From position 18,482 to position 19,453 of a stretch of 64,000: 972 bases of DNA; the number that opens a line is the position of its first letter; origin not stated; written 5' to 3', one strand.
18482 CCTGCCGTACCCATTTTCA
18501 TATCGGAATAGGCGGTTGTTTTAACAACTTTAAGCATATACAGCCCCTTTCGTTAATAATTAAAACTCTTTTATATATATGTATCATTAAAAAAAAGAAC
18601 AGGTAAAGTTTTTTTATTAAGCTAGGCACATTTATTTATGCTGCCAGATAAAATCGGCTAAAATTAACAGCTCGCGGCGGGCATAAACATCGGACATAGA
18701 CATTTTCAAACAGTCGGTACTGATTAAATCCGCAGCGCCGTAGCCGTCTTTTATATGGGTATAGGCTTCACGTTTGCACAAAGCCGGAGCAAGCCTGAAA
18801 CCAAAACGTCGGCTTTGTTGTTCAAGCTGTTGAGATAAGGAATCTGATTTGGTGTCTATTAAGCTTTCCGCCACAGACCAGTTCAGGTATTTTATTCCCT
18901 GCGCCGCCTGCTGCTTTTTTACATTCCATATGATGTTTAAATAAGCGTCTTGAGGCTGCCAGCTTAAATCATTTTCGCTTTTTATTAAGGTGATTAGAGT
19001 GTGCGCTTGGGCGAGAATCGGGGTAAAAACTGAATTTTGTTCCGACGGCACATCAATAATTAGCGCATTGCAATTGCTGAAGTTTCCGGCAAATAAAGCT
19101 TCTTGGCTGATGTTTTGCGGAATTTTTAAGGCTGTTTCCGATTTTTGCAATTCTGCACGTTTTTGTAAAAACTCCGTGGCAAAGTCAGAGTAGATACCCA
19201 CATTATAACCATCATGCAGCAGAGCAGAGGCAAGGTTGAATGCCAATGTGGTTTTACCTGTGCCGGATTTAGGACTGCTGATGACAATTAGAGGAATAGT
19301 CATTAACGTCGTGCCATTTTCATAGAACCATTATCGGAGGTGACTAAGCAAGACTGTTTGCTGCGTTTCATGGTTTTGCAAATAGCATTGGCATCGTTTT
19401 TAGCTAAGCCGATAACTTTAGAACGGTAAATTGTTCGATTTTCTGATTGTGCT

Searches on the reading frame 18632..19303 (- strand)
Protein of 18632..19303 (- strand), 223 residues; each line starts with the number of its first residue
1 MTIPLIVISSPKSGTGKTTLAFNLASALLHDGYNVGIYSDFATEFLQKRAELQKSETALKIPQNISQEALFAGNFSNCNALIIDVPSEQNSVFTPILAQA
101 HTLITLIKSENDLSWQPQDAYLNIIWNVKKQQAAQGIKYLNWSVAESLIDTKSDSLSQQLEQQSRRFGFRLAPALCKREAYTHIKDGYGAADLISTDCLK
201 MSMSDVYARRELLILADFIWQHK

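Call 43: search_protein_families(library=pfam, proteins=[window:18632-19303:-], max_evalue=0.001)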
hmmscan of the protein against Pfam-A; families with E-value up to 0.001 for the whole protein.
window:18632-19303:- (223 aa): 4 families
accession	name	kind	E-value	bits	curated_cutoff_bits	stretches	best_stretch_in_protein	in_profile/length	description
PF09140.17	MipZ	-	3.2e-16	59.8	20.7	1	5-215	2-254/262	ATPase MipZ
PF01656.29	CbiA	-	9.5e-07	29.3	25.4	1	6-37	1-32/125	CobQ/CobB/MinD/ParA nucleotide binding domain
PF13614.12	AAA_31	-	1.6e-05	25.4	27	0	5-35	3-33/177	AAA domain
PF10609.15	ParA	-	3.1e-05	24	27.1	1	5-37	5-37/246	NUBPL iron-transfer P-loop NTPase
